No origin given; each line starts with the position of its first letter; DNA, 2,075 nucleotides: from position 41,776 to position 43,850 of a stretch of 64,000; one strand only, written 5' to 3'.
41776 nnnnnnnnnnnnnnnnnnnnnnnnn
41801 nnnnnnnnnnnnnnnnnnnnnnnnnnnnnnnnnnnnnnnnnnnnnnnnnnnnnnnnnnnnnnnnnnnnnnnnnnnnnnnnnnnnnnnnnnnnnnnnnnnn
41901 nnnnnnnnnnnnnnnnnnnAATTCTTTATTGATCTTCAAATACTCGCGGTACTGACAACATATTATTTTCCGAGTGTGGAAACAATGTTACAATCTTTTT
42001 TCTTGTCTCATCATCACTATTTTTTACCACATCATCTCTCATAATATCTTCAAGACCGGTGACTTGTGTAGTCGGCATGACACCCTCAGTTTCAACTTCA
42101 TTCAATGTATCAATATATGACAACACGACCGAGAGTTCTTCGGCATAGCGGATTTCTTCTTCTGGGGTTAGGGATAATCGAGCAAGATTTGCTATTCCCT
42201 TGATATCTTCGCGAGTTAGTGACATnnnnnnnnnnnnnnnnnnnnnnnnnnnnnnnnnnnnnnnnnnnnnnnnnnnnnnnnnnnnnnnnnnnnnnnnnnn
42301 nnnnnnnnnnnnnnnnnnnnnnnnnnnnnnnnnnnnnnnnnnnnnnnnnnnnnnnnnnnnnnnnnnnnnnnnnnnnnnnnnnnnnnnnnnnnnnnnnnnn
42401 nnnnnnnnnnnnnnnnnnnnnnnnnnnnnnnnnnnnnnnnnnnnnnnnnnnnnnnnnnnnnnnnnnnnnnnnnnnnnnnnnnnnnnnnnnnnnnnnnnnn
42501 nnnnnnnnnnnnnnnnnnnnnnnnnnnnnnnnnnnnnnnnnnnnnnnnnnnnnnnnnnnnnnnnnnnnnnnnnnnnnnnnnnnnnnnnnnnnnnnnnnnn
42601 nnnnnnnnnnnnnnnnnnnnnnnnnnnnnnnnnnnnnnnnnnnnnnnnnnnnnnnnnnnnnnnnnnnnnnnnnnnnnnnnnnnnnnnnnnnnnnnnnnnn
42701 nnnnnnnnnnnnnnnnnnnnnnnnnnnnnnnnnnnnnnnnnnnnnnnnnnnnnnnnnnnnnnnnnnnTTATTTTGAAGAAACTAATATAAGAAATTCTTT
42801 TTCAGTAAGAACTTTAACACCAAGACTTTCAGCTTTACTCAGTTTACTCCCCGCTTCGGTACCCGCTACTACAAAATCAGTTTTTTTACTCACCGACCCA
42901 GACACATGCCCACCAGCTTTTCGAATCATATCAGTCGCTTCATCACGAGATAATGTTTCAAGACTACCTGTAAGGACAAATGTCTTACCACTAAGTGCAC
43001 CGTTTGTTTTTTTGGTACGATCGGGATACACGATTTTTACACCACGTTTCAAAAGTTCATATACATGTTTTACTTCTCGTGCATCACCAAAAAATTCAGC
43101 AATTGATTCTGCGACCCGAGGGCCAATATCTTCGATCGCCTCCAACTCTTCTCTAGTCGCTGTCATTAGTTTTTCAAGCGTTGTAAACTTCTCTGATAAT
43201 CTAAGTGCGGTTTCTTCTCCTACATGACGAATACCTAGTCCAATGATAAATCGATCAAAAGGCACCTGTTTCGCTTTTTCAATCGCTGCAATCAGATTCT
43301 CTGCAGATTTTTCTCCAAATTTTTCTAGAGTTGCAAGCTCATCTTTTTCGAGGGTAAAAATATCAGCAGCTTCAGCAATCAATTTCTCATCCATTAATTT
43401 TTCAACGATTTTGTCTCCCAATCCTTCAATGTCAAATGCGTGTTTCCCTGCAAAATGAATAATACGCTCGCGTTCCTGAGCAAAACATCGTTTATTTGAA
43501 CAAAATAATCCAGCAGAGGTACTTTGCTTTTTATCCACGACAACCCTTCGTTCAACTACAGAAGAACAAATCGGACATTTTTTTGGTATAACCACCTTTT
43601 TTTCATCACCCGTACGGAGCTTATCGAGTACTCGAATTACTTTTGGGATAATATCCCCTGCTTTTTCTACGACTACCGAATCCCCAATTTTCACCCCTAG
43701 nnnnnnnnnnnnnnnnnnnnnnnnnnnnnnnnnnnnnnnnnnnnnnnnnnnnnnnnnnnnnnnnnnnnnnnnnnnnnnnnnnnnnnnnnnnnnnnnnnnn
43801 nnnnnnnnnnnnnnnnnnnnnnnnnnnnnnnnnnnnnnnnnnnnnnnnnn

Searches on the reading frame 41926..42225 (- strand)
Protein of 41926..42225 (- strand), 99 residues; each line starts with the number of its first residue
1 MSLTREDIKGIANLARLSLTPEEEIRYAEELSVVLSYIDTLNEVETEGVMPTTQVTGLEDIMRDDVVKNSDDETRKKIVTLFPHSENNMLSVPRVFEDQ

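Call 23: find_homologous_proteins(query=window:41926-42225:-, max_evalue=1e-10)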
Query window:41926-42225:- (99 aa): 31 proteins with E <= 1e-10 among 33 candidates.
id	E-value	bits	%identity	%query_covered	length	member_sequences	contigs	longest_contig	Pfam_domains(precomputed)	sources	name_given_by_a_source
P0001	2.2e-55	202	100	100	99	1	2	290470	PF02686.21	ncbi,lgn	-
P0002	2.1e-52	192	94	100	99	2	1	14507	PF02686.21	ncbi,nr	ncbi:MAG: Asp-tRNA(Asn)/Glu-tRNA(Gln) amidotransferase subunit GatC [Candidatus Magasanikbacteria ba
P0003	3.7e-50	185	93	100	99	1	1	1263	PF02686.21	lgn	-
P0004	3.5e-49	182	91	100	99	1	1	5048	PF02686.21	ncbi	-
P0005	3.1e-48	179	87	100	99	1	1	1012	PF02686.21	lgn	-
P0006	9.6e-48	178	89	100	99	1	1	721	PF02686.21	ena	-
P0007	1.2e-47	177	89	100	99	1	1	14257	PF02686.21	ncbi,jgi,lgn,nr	ncbi:MAG TPA: Asp-tRNA(Asn)/Glu-tRNA(Gln) amidotransferase subunit GatC [Candidatus Magasanikbacteri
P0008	2.2e-47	176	87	100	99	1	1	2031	PF02686.21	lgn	-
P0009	7.2e-41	156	76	100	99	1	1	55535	PF02686.21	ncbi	-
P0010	9.1e-38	146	79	100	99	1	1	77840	PF02686.21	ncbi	-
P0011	1.7e-37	145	78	100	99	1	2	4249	PF02686.21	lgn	-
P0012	2.6e-37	144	75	100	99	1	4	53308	PF02686.21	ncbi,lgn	-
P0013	5.7e-37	143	75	100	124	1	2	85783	PF02686.21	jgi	-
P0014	5.7e-37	143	75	100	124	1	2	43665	PF02686.21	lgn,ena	-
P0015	1.7e-36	142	74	99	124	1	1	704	PF02686.21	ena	-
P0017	7.8e-36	140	72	100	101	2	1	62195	PF02686.21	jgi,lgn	jgi:aspartyl-tRNA(Asn)/glutamyl-tRNA(Gln) amidotransferase subunit C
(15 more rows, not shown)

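Call 24: find_encoding_contigs(protein=P0001, flank=3000, max_places=3)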
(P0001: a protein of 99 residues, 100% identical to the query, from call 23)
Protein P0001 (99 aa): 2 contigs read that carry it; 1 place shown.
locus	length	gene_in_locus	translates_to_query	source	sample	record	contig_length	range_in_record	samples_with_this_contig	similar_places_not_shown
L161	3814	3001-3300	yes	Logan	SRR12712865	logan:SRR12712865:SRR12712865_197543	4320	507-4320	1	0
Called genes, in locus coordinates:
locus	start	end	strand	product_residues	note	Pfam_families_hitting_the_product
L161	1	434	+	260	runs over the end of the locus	PF06750:A24_N_bact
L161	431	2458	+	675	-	PF22745:Nlig-Ia, PF01653:DNA_ligase_aden, PF03120:OB_DNA_ligase, PF14520:HHH_5 (weak), PF12826:HHH_2, PF14520:HHH_5, PF00633:HHH (weak), PF00533:BRCT, +1 more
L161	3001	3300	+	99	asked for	PF02686:GatC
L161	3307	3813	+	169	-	?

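Call 25: find_encoding_contigs(protein=P0002, flank=3000, max_places=3)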
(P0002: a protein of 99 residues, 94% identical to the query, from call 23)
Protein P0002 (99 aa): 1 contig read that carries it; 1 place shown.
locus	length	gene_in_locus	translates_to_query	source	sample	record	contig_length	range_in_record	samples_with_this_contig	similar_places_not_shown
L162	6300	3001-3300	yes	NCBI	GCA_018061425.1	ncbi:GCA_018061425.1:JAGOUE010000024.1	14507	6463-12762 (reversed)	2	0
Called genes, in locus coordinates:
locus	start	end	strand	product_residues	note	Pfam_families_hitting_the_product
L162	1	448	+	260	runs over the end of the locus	PF06750:A24_N_bact, PF01478:Peptidase_A24 (weak)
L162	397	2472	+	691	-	PF22745:Nlig-Ia, PF01653:DNA_ligase_aden, PF03120:OB_DNA_ligase, PF14520:HHH_5 (weak), PF12826:HHH_2, PF14520:HHH_5 (weak), PF00533:BRCT, PF12738:PTCB-BRCT (faint)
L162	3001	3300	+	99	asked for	PF02686:GatC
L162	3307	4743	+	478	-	PF01425:Amidase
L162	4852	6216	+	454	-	PF02481:DNA_processg_A (faint), PF18306:LDcluster4, PF03641:Lysine_decarbox, PF18306:LDcluster4, PF03641:Lysine_decarbox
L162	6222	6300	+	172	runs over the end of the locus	-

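Call 26: find_encoding_contigs(protein=P0004, flank=3000, max_places=3)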
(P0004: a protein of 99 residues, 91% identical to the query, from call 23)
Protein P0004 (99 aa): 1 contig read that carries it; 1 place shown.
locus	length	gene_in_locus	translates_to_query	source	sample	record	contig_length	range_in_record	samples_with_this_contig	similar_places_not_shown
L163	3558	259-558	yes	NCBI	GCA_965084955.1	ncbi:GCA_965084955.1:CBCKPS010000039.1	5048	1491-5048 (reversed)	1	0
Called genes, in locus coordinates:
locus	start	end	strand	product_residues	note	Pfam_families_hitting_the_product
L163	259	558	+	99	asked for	PF02686:GatC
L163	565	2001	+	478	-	PF01425:Amidase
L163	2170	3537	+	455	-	PF02481:DNA_processg_A (faint), PF18306:LDcluster4, PF03641:Lysine_decarbox, PF18306:LDcluster4, PF03641:Lysine_decarbox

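Call 27: find_encoding_contigs(protein=P0007, flank=3000, max_places=3)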
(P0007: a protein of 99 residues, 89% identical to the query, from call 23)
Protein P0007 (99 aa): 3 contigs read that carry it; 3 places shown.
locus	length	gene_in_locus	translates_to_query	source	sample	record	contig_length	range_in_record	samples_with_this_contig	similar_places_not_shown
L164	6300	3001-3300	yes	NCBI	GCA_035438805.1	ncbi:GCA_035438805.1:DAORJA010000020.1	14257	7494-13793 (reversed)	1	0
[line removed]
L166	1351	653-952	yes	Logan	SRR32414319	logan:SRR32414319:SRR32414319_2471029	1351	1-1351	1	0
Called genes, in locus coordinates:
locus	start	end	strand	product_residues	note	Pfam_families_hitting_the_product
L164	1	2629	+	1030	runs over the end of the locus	PF00041:fn3 (weak), PF14312:FG-GAP_2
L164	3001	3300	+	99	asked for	PF02686:GatC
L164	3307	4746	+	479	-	PF01425:Amidase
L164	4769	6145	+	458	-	PF02481:DNA_processg_A (faint), PF18306:LDcluster4, PF03641:Lysine_decarbox, PF18306:LDcluster4, PF03641:Lysine_decarbox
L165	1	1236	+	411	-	?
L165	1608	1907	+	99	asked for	PF02686:GatC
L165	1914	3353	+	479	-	PF01425:Amidase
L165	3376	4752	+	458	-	PF02481:DNA_processg_A (faint), PF18306:LDcluster4, PF03641:Lysine_decarbox, PF18306:LDcluster4, PF03641:Lysine_decarbox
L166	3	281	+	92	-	?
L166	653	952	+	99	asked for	PF02686:GatC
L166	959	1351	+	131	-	?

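Call 32: find_encoding_contigs(protein=P0003, flank=3000, max_places=2)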
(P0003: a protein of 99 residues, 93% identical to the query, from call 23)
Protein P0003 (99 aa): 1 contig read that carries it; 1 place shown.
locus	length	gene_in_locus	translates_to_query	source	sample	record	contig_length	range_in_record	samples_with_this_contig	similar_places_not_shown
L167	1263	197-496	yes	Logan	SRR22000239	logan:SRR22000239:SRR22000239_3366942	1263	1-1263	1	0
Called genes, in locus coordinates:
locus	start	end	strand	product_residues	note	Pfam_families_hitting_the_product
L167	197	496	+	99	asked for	PF02686:GatC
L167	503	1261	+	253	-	?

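Call 33: find_encoding_contigs(protein=P0008, flank=3000, max_places=2)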
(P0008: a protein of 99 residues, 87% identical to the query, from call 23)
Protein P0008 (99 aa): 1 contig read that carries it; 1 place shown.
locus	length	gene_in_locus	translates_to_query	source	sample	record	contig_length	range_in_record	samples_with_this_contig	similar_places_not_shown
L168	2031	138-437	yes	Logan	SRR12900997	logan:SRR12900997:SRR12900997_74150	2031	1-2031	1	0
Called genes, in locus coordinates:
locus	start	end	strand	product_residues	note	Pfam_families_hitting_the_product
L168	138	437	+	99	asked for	PF02686:GatC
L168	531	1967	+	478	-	PF01425:Amidase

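Call 34: find_encoding_contigs(protein=P0009, flank=3000, max_places=2)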
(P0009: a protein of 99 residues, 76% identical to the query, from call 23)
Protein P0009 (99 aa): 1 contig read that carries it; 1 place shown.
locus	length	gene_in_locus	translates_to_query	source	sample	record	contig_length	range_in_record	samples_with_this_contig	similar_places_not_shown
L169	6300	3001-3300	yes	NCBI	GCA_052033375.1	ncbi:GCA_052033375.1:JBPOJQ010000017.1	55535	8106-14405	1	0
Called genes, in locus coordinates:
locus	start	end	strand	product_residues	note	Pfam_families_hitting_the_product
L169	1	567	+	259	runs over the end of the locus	PF06750:A24_N_bact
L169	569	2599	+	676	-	PF22745:Nlig-Ia, PF01653:DNA_ligase_aden, PF03120:OB_DNA_ligase, PF14520:HHH_5 (weak), PF12826:HHH_2, PF14520:HHH_5, PF00533:BRCT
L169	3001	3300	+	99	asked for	PF02686:GatC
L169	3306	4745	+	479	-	PF01425:Amidase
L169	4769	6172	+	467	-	PF02481:DNA_processg_A (faint), PF18306:LDcluster4, PF03641:Lysine_decarbox, PF18306:LDcluster4, PF03641:Lysine_decarbox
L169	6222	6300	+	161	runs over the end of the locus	PF13376:OmdA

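Call 35: find_encoding_contigs(protein=P0010, flank=3000, max_places=2)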
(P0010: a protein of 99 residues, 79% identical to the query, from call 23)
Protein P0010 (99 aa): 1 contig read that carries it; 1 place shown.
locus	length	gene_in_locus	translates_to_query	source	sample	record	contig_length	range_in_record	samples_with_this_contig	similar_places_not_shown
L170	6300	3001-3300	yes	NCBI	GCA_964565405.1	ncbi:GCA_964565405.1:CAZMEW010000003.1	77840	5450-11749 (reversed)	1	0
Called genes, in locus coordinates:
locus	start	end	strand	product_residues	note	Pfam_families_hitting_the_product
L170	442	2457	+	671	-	PF14312:FG-GAP_2, PF00041:fn3 (weak)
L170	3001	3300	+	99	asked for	PF02686:GatC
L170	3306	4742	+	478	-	PF01425:Amidase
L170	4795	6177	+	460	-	PF18306:LDcluster4, PF03641:Lysine_decarbox, PF18306:LDcluster4, PF03641:Lysine_decarbox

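Call 36: find_encoding_contigs(protein=P0012, flank=3000, max_places=4)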
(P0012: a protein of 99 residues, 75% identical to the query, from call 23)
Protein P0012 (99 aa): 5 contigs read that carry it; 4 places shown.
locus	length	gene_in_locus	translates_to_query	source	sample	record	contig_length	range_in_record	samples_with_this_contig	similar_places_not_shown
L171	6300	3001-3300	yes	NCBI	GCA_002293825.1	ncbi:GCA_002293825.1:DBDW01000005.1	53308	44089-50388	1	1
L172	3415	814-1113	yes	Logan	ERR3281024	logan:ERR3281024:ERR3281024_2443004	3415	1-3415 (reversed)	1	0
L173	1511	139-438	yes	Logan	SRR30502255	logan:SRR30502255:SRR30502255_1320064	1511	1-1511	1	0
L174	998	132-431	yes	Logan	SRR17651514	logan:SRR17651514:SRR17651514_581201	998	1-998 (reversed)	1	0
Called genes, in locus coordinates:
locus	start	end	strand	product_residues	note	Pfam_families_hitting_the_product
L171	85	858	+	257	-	PF06750:A24_N_bact, PF01478:Peptidase_A24 (weak)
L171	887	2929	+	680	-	PF22745:Nlig-Ia, PF01653:DNA_ligase_aden, PF03120:OB_DNA_ligase, PF14520:HHH_5 (weak), PF12826:HHH_2, PF14520:HHH_5, PF00533:BRCT, PF12738:PTCB-BRCT (weak), +2 more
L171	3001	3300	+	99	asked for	PF02686:GatC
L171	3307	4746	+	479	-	PF01425:Amidase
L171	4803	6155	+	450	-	PF02481:DNA_processg_A (faint), PF18306:LDcluster4, PF03641:Lysine_decarbox, PF18306:LDcluster4, PF03641:Lysine_decarbox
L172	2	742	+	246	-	?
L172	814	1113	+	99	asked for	PF02686:GatC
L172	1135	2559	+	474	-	PF01425:Amidase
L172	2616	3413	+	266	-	?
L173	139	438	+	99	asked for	PF02686:GatC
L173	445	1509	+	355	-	?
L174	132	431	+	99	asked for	PF02686:GatC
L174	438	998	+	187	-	?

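Call 37: find_encoding_contigs(protein=P0013, flank=3000, max_places=2)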
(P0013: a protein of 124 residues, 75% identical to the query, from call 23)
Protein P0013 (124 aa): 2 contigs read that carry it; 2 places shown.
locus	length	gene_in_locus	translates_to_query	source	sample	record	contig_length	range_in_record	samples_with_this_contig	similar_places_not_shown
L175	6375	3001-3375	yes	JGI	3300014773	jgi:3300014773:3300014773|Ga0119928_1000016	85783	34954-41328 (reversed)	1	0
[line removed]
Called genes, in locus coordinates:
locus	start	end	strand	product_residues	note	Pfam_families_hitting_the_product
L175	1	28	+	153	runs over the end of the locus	PF07963:N_methyl, PF08334:T2SSG (weak)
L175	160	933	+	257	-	PF06750:A24_N_bact, PF01478:Peptidase_A24 (weak)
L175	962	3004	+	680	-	PF22745:Nlig-Ia, PF01653:DNA_ligase_aden, PF03120:OB_DNA_ligase, PF14520:HHH_5 (weak), PF12826:HHH_2, PF14520:HHH_5, PF00533:BRCT, PF12738:PTCB-BRCT (weak), +2 more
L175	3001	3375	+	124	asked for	PF02686:GatC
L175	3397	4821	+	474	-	PF01425:Amidase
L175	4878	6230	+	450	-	PF02481:DNA_processg_A (faint), PF18306:LDcluster4, PF03641:Lysine_decarbox, PF18306:LDcluster4, PF03641:Lysine_decarbox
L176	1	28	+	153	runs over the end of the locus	PF07963:N_methyl, PF08334:T2SSG (weak)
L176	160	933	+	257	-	PF06750:A24_N_bact, PF01478:Peptidase_A24 (weak)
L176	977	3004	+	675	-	PF22745:Nlig-Ia, PF01653:DNA_ligase_aden, PF03120:OB_DNA_ligase, PF14520:HHH_5 (weak), PF12826:HHH_2, PF14520:HHH_5, PF00533:BRCT, PF12738:PTCB-BRCT (weak), +2 more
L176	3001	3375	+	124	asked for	PF02686:GatC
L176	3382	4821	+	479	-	PF01425:Amidase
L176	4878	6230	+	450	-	PF02481:DNA_processg_A (faint), PF18306:LDcluster4, PF03641:Lysine_decarbox, PF18306:LDcluster4, PF03641:Lysine_decarbox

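Call 38: find_encoding_contigs(protein=P0017, flank=3000, max_places=2)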
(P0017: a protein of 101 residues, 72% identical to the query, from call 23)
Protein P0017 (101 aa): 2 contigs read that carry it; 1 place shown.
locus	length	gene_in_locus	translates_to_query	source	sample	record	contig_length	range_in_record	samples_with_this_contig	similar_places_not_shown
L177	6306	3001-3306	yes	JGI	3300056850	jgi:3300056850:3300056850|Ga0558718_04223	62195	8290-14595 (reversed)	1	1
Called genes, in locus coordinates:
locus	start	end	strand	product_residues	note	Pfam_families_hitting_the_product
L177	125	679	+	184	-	-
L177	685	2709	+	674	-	PF22745:Nlig-Ia, PF01653:DNA_ligase_aden, PF03120:OB_DNA_ligase, PF12826:HHH_2, PF14520:HHH_5, PF00533:BRCT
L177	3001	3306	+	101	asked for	PF02686:GatC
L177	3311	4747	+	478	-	PF01425:Amidase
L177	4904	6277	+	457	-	PF02481:DNA_processg_A (faint), PF18306:LDcluster4, PF03641:Lysine_decarbox, PF18306:LDcluster4, PF03641:Lysine_decarbox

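Call 80: find_encoding_contigs(protein=P0011, flank=3000, max_places=3)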
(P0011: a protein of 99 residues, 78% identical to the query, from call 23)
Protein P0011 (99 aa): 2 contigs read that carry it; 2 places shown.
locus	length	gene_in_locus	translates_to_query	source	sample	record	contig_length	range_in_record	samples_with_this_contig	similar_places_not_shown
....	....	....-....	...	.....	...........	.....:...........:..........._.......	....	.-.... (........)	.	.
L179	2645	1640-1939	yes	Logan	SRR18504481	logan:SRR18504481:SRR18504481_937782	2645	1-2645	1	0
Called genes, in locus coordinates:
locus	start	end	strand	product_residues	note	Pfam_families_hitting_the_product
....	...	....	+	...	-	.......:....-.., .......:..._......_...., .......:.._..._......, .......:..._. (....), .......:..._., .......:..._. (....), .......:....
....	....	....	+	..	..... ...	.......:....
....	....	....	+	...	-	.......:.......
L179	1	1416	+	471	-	?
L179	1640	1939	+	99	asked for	PF02686:GatC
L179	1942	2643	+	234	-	?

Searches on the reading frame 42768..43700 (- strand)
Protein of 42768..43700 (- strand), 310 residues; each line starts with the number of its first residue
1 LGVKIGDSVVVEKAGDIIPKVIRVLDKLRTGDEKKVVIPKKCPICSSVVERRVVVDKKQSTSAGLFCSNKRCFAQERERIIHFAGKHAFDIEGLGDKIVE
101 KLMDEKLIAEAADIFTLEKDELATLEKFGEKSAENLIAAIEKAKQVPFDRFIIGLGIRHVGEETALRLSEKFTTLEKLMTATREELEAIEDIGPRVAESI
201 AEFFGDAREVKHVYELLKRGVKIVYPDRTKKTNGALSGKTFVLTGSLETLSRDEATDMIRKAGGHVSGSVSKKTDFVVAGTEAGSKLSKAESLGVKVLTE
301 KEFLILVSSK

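Call 22: find_related_loci(query=window:42768-43700:-, collection=metagenome_contigs, flank=3000)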
Query window:42768-43700:- (310 aa) in metagenome_contigs; peptide patterns used: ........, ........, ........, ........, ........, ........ (x = any residue, [..] = any of these).
600 stretches matched a pattern (row limit reached: there are more); 98 encode a relative of the query (tblastn E <= 1e-3); the best 80 are kept; 80 distinct loci.
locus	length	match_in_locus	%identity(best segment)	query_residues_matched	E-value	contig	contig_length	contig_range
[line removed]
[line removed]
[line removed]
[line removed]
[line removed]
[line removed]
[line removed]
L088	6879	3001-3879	50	1-303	9e-92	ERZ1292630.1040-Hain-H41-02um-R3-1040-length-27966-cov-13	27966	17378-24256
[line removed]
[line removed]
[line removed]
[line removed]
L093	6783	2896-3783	45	1-307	5e-84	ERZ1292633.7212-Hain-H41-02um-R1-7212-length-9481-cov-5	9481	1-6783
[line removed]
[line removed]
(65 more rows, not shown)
